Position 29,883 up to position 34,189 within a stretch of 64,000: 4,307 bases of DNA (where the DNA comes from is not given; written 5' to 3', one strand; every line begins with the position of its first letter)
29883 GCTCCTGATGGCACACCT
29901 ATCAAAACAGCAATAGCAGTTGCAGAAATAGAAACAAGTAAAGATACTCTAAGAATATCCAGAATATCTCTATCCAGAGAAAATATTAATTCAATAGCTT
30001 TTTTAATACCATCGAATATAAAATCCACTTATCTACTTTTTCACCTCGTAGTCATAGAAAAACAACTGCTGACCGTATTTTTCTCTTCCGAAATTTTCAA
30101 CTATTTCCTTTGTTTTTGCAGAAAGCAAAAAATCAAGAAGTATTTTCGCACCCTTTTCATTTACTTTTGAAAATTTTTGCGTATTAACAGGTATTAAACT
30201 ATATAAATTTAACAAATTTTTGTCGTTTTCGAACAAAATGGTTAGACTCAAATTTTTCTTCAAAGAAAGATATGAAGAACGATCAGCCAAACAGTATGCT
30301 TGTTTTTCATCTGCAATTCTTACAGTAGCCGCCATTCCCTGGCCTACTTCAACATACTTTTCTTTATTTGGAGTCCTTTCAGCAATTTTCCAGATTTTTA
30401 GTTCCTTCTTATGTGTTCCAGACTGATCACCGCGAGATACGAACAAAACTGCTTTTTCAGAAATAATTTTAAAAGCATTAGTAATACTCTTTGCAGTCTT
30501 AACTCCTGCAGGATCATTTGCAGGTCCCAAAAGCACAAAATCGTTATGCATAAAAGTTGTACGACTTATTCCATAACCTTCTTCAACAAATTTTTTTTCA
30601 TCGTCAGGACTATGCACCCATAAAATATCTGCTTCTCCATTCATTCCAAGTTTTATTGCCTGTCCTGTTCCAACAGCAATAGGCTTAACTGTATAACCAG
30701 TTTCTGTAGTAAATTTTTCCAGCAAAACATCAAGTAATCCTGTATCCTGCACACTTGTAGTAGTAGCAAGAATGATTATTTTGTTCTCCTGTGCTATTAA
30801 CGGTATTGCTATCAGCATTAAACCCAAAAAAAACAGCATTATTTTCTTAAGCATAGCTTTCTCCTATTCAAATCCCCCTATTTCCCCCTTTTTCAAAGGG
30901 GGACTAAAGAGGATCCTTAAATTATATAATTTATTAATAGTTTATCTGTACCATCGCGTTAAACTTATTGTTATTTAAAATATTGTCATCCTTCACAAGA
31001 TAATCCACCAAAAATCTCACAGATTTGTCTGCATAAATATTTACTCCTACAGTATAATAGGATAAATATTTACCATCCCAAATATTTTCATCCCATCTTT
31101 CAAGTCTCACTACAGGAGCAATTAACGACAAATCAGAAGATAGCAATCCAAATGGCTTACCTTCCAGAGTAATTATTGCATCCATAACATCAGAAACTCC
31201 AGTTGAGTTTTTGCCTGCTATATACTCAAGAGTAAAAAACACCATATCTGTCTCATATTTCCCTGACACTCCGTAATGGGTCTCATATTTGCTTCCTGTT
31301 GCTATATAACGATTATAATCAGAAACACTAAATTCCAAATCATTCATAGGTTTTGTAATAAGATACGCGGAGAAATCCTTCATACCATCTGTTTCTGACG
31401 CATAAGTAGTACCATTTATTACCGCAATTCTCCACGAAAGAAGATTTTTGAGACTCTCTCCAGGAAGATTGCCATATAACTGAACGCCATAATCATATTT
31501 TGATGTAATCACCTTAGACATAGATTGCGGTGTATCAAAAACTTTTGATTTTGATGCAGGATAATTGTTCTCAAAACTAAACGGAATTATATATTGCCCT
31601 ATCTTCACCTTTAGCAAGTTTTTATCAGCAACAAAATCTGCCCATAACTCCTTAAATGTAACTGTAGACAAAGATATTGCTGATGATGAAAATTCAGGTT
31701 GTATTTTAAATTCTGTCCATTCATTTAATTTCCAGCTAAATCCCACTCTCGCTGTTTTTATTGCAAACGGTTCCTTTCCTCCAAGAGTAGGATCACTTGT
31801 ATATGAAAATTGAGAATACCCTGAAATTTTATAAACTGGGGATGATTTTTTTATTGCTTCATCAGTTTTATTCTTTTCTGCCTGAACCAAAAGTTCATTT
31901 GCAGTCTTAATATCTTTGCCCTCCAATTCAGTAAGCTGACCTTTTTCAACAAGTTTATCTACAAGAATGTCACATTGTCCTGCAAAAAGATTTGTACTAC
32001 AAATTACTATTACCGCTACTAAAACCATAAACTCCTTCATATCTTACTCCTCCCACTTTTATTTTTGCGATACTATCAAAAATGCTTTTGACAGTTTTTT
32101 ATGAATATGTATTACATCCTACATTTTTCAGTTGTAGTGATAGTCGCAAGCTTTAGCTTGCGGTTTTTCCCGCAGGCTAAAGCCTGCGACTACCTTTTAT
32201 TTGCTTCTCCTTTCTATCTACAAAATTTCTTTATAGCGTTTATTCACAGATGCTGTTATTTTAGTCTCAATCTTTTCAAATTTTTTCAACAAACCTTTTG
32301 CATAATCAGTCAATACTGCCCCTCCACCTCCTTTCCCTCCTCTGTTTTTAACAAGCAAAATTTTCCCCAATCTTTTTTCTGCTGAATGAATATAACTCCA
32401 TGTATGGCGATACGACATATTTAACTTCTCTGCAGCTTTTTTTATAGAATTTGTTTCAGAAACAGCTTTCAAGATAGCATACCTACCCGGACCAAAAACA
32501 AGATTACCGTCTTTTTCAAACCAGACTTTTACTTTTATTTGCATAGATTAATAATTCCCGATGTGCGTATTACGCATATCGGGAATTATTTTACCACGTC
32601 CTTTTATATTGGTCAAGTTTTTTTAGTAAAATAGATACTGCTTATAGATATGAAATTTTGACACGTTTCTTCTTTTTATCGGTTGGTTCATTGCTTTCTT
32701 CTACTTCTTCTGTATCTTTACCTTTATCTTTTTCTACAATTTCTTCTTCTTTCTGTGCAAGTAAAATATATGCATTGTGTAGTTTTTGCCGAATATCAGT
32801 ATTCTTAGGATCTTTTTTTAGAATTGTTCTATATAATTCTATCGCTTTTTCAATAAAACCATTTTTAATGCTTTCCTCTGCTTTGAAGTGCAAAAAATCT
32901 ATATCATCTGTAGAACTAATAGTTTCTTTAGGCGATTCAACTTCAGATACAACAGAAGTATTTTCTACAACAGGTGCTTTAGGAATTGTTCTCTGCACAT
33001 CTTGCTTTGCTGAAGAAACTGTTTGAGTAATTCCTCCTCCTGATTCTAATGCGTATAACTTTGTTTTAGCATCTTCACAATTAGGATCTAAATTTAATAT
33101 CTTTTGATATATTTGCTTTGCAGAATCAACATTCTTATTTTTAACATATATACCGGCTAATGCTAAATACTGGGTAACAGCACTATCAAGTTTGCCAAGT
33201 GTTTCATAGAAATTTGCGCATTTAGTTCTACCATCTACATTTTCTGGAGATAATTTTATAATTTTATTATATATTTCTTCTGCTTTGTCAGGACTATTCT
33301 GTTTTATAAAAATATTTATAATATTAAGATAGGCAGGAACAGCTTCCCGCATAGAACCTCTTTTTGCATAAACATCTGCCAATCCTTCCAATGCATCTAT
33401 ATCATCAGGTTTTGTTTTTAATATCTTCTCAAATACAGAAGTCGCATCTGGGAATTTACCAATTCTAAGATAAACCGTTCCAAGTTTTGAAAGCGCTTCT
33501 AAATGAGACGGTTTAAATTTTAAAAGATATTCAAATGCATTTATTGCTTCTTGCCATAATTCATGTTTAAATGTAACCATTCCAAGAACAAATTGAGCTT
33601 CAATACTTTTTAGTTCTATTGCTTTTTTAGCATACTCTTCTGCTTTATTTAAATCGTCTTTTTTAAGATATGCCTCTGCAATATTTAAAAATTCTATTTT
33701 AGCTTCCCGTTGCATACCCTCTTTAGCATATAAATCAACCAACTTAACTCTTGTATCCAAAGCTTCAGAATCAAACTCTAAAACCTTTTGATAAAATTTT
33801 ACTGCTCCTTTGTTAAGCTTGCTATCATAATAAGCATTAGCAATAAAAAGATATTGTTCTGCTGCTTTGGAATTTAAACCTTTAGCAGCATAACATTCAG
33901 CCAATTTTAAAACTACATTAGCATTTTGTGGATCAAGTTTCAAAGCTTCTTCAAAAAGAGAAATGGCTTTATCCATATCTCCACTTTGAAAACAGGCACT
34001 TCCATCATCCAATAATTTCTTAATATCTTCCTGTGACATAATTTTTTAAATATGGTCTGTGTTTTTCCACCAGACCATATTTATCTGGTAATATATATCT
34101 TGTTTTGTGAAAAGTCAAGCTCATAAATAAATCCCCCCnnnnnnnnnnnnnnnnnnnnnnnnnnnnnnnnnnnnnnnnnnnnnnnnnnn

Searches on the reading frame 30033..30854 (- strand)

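Call 56: search_protein_families(library=pfam, proteins=[window:30033-30854:-], max_evalue=0.001)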
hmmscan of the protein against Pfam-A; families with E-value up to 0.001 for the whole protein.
window:30033-30854:- (273 aa): 3 families
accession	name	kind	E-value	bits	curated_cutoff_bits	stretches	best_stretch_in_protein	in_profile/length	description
PF12849.12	PBP_like_2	-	2.9e-39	135.9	27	1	22-246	4-266/267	PBP superfamily domain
PF13531.11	SBP_bac_11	-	6.5e-12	46.1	25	1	40-256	12-225/227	Bacterial extracellular solute-binding protein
PF12727.12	PBP_like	-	6.9e-05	22.5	27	1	50-148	6-106/193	PBP superfamily domain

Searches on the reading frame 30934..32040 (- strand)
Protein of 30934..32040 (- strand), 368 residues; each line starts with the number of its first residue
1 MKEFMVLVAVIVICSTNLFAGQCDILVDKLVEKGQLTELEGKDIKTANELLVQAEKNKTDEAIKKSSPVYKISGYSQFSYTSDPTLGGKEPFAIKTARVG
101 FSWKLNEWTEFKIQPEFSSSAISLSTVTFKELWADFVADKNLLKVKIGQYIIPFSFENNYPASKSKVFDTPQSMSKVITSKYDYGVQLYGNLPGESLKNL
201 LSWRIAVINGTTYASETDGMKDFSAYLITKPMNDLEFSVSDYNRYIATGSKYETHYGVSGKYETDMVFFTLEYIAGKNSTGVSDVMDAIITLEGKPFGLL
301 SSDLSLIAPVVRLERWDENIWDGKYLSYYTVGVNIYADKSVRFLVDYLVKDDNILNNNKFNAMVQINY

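Call 7: search_protein_families(library=pfam, proteins=[window:30934-32040:-], max_evalue=0.01)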
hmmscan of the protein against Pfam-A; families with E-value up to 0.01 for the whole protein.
window:30934-32040:- (368 aa): 1 family
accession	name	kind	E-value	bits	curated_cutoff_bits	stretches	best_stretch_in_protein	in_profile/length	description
PF07396.17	Porin_O_P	-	5e-05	23.2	20.9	1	89-159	24-97/370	Phosphate-selective porin O and P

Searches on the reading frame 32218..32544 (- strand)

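Call 56: search_protein_families(library=pfam, proteins=[window:32218-32544:-], max_evalue=0.001)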
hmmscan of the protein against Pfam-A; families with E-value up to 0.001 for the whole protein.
window:32218-32544:- (108 aa): 1 family
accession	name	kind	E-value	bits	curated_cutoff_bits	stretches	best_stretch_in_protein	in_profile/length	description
PF00126.33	HTH_1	-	3.1e-09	37.1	26.6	1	23-82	5-59/60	Bacterial regulatory helix-turn-helix protein, lysR family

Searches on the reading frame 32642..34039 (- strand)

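Call 7: search_protein_families(library=pfam, proteins=[window:32642-34039:-], max_evalue=0.01)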
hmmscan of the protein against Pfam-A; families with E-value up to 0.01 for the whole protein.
window:32642-34039:- (465 aa): 39 families (the best 25 are shown)
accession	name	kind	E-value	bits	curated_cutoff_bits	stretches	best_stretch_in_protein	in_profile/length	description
PF14559.12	TPR_19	-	2.4e-41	140.3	25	6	17-61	2-46/68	Tetratricopeptide repeat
PF07719.23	TPR_2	-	4.7e-37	123.5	27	1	13-39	8-34/34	Tetratricopeptide repeat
PF00515.34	TPR_1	-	6.9e-34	114.7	27.8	3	13-39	8-34/34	Tetratricopeptide repeat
PF13428.12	TPR_14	-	1.2e-32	109.5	23.5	2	14-48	9-43/44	Tetratricopeptide repeat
PF13181.12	TPR_8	-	1e-27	94.3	25.7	3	13-39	8-34/34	Tetratricopeptide repeat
PF13432.12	TPR_16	-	2.3e-27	95.5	32.7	2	185-238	2-54/65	Tetratricopeptide repeat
PF13414.12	TPR_11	-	9.7e-27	92.8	26.8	2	13-54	1-42/42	TPR repeat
PF13176.12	TPR_7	-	2.5e-22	77.4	27.9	0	18-39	11-34/36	Tetratricopeptide repeat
PF13424.12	TPR_12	-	1.2e-21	77.1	30.1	1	160-208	24-73/77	Tetratricopeptide repeat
PF13431.12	TPR_17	-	4.3e-20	70.7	24.4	1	28-59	1-31/34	Tetratricopeptide repeat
PF25064.1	ARM_TT21_5th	-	1.2e-17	64.7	27.8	1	148-204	3-59/117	TT21 fifth ARM repeats domain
PF13174.12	TPR_6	-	3.5e-15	56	26.3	0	292-320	4-32/33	Tetratricopeptide repeat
PF23914.1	TPR_CcmH_CycH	-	7.3e-15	55.6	42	1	151-243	55-150/158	Cytochrome c-type biogenesis protein H TPR domain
PF24575.1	TPR_Slam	-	1.6e-14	54.6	35.2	0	390-428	57-93/104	Surface lipoprotein assembly modifier, N-terminal TPR repeats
PF12895.13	ANAPC3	-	2.1e-14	54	27.2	1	94-170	5-80/82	Anaphase-promoting complex, cyclosome, subunit 3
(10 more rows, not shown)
